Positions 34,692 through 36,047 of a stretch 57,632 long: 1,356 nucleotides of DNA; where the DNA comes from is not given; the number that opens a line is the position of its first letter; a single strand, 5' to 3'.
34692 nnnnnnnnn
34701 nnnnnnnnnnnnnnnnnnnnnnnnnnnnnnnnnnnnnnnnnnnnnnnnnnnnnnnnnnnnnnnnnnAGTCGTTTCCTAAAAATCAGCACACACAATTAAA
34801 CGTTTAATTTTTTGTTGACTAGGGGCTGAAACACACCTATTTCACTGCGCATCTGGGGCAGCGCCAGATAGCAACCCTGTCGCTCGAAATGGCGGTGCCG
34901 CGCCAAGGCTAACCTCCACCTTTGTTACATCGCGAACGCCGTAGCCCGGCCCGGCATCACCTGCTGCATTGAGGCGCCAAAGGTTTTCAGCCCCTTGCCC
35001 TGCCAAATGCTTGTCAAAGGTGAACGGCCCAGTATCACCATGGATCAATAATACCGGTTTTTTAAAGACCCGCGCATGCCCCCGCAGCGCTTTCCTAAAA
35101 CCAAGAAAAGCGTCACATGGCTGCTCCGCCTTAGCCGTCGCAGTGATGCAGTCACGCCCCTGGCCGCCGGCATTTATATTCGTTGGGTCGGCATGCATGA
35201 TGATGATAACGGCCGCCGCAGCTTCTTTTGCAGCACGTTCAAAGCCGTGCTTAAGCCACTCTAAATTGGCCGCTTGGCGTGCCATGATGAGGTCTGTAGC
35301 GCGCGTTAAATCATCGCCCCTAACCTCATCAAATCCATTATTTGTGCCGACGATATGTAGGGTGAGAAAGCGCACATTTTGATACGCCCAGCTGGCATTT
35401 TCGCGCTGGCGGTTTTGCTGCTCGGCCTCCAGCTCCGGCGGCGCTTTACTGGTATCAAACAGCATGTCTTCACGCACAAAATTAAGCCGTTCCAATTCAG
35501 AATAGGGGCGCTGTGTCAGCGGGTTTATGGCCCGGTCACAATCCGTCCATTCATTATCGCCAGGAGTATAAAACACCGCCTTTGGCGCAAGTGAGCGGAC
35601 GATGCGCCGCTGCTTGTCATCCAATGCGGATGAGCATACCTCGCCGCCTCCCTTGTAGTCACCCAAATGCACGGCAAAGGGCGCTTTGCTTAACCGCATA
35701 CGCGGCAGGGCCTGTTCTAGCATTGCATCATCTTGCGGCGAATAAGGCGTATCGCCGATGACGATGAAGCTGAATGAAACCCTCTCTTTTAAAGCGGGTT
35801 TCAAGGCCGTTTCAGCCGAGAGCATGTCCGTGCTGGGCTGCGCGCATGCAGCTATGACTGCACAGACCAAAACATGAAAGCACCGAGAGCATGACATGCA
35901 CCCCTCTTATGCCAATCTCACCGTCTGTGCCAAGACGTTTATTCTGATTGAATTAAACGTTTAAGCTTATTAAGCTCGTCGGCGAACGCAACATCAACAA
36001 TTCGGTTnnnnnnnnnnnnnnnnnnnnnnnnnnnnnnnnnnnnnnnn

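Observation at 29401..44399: A perfect 12-bp palindrome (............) marks a LacI-type regulon for nucleotide/nucleoside/purine scavenging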

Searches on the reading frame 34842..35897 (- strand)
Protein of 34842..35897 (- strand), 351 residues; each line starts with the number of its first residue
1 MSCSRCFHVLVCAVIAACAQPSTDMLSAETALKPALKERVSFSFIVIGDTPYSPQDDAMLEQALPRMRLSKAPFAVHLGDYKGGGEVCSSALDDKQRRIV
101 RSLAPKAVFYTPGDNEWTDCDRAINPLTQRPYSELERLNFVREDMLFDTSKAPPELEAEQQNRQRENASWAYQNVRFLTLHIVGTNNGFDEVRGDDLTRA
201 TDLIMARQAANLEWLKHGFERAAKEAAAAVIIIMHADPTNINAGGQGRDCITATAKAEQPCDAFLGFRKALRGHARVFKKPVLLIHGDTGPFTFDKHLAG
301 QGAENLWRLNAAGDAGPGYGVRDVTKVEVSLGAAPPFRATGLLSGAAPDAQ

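Call 4: search_protein_families(library=pfam, proteins=[window:34842-35897:-])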
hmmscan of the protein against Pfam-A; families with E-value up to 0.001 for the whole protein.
window:34842-35897:- (351 aa): 0 families

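Call 7: search_protein_families(library=ncbifam, proteins=[window:34842-35897:-], max_evalue=0.01)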
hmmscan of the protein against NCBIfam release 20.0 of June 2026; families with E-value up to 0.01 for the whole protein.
window:34842-35897:- (351 aa): 0 families

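Call 26: search_solved_structures(query=window:34842-35897:-, max_evalue=10)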
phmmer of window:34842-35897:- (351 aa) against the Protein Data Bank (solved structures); distinct sequences matched with E-value up to 10: 1.
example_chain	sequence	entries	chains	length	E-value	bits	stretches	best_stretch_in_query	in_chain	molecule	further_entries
8wcf_A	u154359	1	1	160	0.58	12.6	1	203-237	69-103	Molecular chaperone Tir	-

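Call 44: find_homologous_proteins(query=window:34842-35897:-, max_evalue=0.00001)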
Query window:34842-35897:- (351 aa): 1933 proteins with E <= 0.00001 among 8000 candidates; the best 120 are listed.
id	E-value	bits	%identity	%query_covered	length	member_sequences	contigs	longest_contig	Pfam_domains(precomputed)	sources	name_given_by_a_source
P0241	1.4e-233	792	99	100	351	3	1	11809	-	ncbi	ncbi:MAG: hypothetical protein AAF862_04185 [Pseudomonadota bacterium]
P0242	1.3e-99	352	47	97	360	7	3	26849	-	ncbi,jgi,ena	-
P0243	1.8e-94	335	46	98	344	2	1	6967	-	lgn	-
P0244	1.9e-94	335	48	87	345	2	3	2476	-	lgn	-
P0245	2.1e-94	335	52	88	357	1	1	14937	-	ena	-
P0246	2.9e-94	334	46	100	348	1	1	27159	-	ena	-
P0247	3.6e-94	334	52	87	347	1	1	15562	PF00149.34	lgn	-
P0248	3.2e-92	327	50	95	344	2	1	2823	-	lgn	-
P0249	4.3e-92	327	51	87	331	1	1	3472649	PF00149.34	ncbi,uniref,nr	ncbi:metallophosphoesterase [Hyphococcus flavus]|uniref:Metallophosphoesterase n=1 Tax=Hyphococcus f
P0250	9.7e-92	326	49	87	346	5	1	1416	PF00149.34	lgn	-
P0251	1.1e-91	326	47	95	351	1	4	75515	-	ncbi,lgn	-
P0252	1.3e-91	325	50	90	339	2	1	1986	-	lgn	-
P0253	1.7e-91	325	52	87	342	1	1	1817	-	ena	-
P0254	2.5e-91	325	51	87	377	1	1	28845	PF00149.34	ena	-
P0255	6.9e-91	323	49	97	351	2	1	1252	-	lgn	-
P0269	2.6e-88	315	49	87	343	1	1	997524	-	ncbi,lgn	-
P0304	5.5e-85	304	44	98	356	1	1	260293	PF00149.34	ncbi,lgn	ncbi:MAG: metallophosphoesterase [Pseudomonadota bacterium]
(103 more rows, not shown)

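Call 45: find_encoding_contigs(protein=P0241, flank=10000, max_places=3)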
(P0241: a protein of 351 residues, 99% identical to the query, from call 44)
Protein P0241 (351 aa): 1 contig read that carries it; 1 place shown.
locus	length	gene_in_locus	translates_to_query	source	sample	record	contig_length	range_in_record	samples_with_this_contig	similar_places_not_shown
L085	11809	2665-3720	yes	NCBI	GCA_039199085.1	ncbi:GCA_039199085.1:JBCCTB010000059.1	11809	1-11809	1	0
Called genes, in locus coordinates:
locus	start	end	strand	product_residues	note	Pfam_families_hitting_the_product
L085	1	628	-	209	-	PF07715:Plug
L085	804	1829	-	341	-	PF00962:A_deaminase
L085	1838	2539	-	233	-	-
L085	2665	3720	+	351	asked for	-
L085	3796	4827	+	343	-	PF11019:DUF2608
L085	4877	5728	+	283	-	PF00294:PfkB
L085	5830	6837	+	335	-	PF00356:LacI, PF00532:Peripla_BP_1, PF13407:Peripla_BP_4, PF13377:Peripla_BP_3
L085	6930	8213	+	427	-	PF01773:Nucleos_tra2_N, PF07670:Gate, PF07662:Nucleos_tra2_C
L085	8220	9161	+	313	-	PF01156:IU_nuc_hydro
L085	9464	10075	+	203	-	PF04542:Sigma70_r2, PF08281:Sigma70_r4_2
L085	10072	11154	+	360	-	PF16220:DUF4880, PF04773:FecR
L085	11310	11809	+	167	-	PF07660:STN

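Call 66: find_encoding_contigs(protein=P0249, flank=8000, max_places=1)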
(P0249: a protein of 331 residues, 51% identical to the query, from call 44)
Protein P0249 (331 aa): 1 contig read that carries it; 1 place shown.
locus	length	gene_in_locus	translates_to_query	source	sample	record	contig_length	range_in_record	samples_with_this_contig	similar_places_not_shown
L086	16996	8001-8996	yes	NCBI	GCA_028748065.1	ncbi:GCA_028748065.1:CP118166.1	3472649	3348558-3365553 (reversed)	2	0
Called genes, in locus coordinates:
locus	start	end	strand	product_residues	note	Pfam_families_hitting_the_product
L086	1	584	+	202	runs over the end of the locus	PF06181:Urate_ox_N (weak)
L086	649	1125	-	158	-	PF14534:DUF4440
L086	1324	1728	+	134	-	PF12802:MarR_2 (faint), PF01022:HTH_5, PF12840:HTH_20 (weak)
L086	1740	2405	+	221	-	PF00484:Pro_CA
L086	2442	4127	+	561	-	PF00916:Sulfate_transp, PF01740:STAS, PF13466:STAS_2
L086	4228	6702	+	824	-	PF00270:DEAD, PF22590:Cas3-like_C_2 (faint), PF00271:Helicase_C, PF19306:WHD_Lhr, PF08494:DEAD_assoc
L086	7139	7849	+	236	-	PF00149:Metallophos (weak)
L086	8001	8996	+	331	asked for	PF00149:Metallophos (weak)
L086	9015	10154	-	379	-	PF00890:FAD_binding_2 (weak), PF01266:DAO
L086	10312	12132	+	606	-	PF05960:DUF885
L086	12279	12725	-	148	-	-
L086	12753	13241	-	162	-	-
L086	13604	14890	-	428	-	PF00144:Beta-lactamase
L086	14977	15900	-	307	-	PF00756:Esterase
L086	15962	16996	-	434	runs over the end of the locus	PF05569:Peptidase_M56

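Call 67: find_encoding_contigs(protein=P0269, flank=8000, max_places=1)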
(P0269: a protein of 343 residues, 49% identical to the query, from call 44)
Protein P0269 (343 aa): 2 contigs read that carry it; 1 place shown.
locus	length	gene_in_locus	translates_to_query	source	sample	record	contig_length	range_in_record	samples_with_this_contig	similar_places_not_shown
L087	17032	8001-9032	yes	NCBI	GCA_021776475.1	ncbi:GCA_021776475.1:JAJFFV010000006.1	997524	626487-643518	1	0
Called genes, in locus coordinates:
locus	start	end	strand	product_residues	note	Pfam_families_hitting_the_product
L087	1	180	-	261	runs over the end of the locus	PF00491:Arginase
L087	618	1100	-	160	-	PF09933:DUF2165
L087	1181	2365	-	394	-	PF00988:CPSase_sm_chain, PF00117:GATase, PF07722:Peptidase_C26 (faint)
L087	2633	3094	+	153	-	PF09424:YqeY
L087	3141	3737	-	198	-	PF06577:EipA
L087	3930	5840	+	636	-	PF01807:Zn_ribbon_DnaG, PF08275:DNAG_N, PF01751:Toprim, PF13155:Toprim_2, PF13662:Toprim_4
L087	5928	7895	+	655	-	PF03979:Sigma70_r1_1, PF00140:Sigma70_r1_2, PF04546:Sigma70_ner, PF04542:Sigma70_r2, PF04539:Sigma70_r3, PF04545:Sigma70_r4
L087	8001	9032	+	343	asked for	-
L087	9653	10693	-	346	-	PF01135:PCMT (weak), PF13489:Methyltransf_23, PF01209:Ubie_methyltran, PF13847:Methyltransf_31, PF08241:Methyltransf_11, PF08242:Methyltransf_12, PF13649:Methyltransf_25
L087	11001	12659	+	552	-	PF04389:Peptidase_M28, PF01546:Peptidase_M20 (weak)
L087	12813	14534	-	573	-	PF16655:PhoD_N, PF09423:PhoD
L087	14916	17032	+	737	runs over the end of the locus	PF00676:E1_dh, PF02779:Transket_pyr, PF02780:Transketolase_C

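Call 68: find_encoding_contigs(protein=P0304, flank=8000, max_places=1)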
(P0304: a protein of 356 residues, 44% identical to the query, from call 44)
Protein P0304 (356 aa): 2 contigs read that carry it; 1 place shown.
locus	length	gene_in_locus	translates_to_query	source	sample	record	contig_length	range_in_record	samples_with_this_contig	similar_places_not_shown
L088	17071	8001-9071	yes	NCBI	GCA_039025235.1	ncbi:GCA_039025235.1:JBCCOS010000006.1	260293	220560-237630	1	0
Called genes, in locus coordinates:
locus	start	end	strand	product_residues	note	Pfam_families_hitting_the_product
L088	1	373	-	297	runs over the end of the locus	PF04305:DUF455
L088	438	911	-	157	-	PF00578:AhpC-TSA, PF08534:Redoxin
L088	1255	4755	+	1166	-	PF13116:YhdP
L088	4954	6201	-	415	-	PF00579:tRNA-synt_1b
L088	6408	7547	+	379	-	PF03702:AnmK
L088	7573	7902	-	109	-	-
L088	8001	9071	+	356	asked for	PF00149:Metallophos (weak)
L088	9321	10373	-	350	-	PF00106:adh_short (weak), PF01073:3Beta_HSD, PF01370:Epimerase, PF02719:Polysacc_synt_2, PF04321:RmlD_sub_bind, PF08659:KR, PF13460:NAD_binding_10 (faint), PF16363:GDP_Man_Dehyd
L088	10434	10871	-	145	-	-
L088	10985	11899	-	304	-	-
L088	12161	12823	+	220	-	PF01386:Ribosomal_L25p, PF14693:Ribosomal_TL5_C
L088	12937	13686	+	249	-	PF01195:Pept_tRNA_hydro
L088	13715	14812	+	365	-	PF01926:MMR_HSR1, PF02421:FeoB_N (weak), PF06071:YchF-GTPase_C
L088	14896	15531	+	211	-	PF01209:Ubie_methyltran, PF13489:Methyltransf_23, PF05148:Methyltransf_8 (weak), PF13847:Methyltransf_31, PF08241:Methyltransf_11, PF08242:Methyltransf_12, PF13649:Methyltransf_25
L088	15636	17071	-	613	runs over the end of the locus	PF13230:GATase_4 (weak), PF13522:GATase_6, PF13537:GATase_7, PF01380:SIS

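Call 80: predict_structure(alignment_id=A3)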
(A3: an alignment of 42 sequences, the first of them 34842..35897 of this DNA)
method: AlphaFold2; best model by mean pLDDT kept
length: 351 residues; sequences in the alignment: 42
mean_pLDDT: 89.5   pTM: 0.87
mean pLDDT of the five models: 89.5, 88.3, 88.2, 88.0, 87.7
residues with pLDDT >= 90: 265; 70-90: 47; 50-70: 28; < 50: 11
segments of 3 or more residues with pLDDT < 50: 1-4, 25-27
pLDDT, mean of each block of 10 residues (from residue 1): 49 53 52 62 96 94 97 95 90 94 95 90 93 94 89 96 96 98 83 95 96 98 98 96 91 89 95 98 95 94 96 88 97 96 96 73
secondary structure, 60 per line:
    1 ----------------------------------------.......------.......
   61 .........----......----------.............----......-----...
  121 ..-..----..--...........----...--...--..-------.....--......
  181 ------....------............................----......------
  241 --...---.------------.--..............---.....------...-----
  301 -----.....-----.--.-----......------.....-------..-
elements in order: E41-47 H54-69 E74-79 H90-102 E107-112 H118-122 H134-144 E168-172 E175-180 H187-190 H197-224 E229-234 H265-278 E282-286 E293-295 E306-310 E325-330 E337-341

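Call 83: fold_search(model_id=the predicted structure, library=pdb)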
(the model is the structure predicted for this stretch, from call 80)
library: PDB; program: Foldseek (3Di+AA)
matches with E <= 10: 1425; with E <= 0.001: 32
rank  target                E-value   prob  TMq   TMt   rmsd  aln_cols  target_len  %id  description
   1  2xmo_B                6.4e-09  1.00  0.50  0.44   6.5       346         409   14  The crystal structure of Lmo2642 (released 2011-02-23)
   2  9a6c_B                1.0e-08  1.00  0.47  0.36   9.5       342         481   13  Integrative model of YYDD-YYDB by crosslinking MS and deep learning (released 2024-09-18)
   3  9k2e_B                3.9e-08  1.00  0.46  0.41   9.0       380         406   12  Crystal structure of mSMPDL3B-dimer (released 2025-10-22)
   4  5uq6                  4.2e-08  1.00  0.45  0.51   8.4       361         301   13  PIG PURPLE ACID PHOSPHATASE COMPLEXED WITH PHOSPHATE IN TWO COORDINATION MODES ALONG WITH A BRIDGING HYDROXIDE ION (released 2017-05-24)
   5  1qhw_A                6.0e-08  1.00  0.44  0.51   8.7       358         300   14  PURPLE ACID PHOSPHATASE FROM RAT BONE (released 1999-09-15)
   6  1ute_A                6.8e-08  1.00  0.45  0.51   8.1       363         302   13  PIG PURPLE ACID PHOSPHATASE COMPLEXED WITH PHOSPHATE (released 1999-10-01)
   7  1war                  9.8e-08  1.00  0.46  0.50   8.8       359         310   14  Recombinant Human Purple Acid Phosphatase expressed in Pichia Pastoris (released 2005-07-06)
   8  2nxf                  1.2e-07  1.00  0.42  0.47   8.6       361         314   15  Crystal Structure of a dimetal phosphatase from Danio rerio LOC 393393 (released 2006-12-12)
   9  7ov8_A                1.2e-07  1.00  0.46  0.52   8.2       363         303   12  Crystal structure of pig purple acid phosphatase in complex with 4-(2-hydroxyethyl)-1-piperazineethanesulfonic acid (H (released 2022-03-23)
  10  7ov2_A                2.3e-07  1.00  0.46  0.52   8.6       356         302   13  Crystal structure of pig purple acid phosphatase in complex with L-glutamine, (poly)ethylene glycol fragments and glyc (released 2022-01-12)
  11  5kar_A                5.4e-07  1.00  0.46  0.40   7.2       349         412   12  Murine acid sphingomyelinase-like phosphodiesterase 3b (SMPDL3B) (released 2016-10-05)
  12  2bq8                  5.7e-07  1.00  0.44  0.49   8.9       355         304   14  Crystal structure of human purple acid phosphatase with an inhibitory conformation of the repression loop (released 2005-10-24)
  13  5fib_A                8.7e-07  1.00  0.47  0.33   8.2       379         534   12  Open form of murine Acid Sphingomyelinase (released 2016-07-06)
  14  5ebe_A                9.8e-07  1.00  0.45  0.39   8.2       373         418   12  Structure of human sphingomyelinase phosphodiesterase like 3A (SMPDL3A) with 5' CMP (released 2016-01-20)
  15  1qfc                  1.3e-06  1.00  0.43  0.51   8.8       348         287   14  STRUCTURE OF RAT PURPLE ACID PHOSPHATASE (released 2000-04-10)
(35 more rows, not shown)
